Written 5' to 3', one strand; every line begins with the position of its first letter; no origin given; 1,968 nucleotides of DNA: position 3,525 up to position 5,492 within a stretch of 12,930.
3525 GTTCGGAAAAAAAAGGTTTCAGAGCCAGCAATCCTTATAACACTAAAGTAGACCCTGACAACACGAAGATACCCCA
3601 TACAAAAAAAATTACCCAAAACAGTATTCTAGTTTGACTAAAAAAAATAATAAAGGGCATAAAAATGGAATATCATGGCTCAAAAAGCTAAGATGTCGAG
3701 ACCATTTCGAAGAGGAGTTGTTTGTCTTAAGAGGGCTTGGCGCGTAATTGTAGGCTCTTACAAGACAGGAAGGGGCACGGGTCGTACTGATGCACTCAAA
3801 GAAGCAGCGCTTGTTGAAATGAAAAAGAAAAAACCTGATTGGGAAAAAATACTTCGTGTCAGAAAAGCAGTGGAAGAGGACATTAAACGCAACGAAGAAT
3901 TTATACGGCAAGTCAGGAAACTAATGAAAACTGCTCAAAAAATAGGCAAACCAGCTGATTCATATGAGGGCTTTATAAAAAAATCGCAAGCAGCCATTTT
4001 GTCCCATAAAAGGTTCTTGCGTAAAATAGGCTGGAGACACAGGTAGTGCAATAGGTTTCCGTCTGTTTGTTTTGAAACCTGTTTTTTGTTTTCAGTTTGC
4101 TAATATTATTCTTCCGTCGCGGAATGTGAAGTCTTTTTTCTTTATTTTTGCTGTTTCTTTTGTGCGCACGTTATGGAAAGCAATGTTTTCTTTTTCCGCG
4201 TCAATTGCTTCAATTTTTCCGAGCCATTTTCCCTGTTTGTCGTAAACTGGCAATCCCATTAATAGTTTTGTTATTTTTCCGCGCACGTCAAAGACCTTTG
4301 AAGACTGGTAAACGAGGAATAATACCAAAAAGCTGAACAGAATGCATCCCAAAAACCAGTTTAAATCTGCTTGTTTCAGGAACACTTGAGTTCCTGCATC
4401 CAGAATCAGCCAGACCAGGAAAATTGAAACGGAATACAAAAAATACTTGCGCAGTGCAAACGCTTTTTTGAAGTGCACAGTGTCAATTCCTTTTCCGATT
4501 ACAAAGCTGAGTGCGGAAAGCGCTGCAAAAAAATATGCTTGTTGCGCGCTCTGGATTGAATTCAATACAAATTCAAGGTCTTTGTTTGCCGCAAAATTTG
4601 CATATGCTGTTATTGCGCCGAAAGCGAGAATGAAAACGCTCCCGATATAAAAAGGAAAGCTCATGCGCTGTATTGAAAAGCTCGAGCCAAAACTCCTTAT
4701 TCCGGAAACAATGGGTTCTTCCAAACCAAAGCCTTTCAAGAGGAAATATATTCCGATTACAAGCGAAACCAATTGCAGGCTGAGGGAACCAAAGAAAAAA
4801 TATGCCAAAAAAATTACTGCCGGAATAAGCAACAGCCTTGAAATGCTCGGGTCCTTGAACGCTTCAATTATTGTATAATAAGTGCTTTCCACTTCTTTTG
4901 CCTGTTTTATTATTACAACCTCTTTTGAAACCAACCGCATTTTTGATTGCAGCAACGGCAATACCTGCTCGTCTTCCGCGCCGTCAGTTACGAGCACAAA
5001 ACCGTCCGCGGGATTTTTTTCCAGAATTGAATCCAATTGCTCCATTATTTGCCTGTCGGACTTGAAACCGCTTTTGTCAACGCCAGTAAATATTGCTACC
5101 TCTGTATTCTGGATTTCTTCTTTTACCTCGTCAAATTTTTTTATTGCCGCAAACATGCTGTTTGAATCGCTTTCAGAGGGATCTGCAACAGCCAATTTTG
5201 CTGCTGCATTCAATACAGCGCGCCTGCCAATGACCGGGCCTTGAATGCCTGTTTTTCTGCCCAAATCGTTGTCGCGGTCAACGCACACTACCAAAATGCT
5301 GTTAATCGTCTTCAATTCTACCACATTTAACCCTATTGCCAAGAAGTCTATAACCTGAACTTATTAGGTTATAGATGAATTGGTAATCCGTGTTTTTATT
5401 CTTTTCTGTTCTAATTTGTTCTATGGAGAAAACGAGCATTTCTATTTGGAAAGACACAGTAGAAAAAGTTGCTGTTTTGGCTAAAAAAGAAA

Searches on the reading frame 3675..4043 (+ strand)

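Call 69: search_protein_families(library=pfam, proteins=[window:3675-4043:+], max_evalue=0.0001)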
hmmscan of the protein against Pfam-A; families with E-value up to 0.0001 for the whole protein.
window:3675-4043:+ (123 aa): 0 families

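Call 83: search_protein_families(library=pfam, proteins=[window:3675-4043:+], max_evalue=0.05)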
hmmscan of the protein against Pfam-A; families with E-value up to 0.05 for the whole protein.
window:3675-4043:+ (123 aa): 3 families
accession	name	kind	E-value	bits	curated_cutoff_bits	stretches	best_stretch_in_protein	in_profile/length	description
PF08571.15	Yos1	-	0.0022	18.6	27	1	107-121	16-30/81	Yos1-like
PF08340.16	YicC-like_C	-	0.019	15.6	27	1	56-94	36-75/120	Endoribonuclease YicC-like, C-terminal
PF00210.30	Ferritin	-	0.032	14.6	24.5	1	53-100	74-121/142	Ferritin-like domain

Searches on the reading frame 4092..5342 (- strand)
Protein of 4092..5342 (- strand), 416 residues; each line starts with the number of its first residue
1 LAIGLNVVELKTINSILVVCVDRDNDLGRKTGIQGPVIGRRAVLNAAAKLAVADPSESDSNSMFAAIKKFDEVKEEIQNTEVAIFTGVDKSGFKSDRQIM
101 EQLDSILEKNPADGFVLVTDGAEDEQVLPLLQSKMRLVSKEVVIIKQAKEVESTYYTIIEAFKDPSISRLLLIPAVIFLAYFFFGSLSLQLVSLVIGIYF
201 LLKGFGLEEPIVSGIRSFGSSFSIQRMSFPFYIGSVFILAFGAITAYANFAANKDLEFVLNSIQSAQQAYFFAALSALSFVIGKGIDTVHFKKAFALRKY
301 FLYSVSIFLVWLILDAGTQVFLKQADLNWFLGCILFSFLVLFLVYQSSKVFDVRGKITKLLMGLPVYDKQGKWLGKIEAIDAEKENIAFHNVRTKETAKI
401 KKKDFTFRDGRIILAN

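Call 4: search_protein_families(library=pfam, proteins=[window:4092-5342:-], max_evalue=1)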
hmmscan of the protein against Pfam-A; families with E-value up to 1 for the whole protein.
window:4092-5342:- (416 aa): 3 families
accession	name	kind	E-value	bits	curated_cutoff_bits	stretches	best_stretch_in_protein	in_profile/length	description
PF04123.18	DUF373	-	1.6e-84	284.7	28.3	1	16-331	2-320/335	Domain of unknown function (DUF373)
PF17279.8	DUF5344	-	0.12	13.3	27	0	45-79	20-54/87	Family of unknown function (DUF5344)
PF13641.12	Glyco_tranf_2_3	-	0.12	12.8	27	1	93-158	10-78/230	Glycosyltransferase like family 2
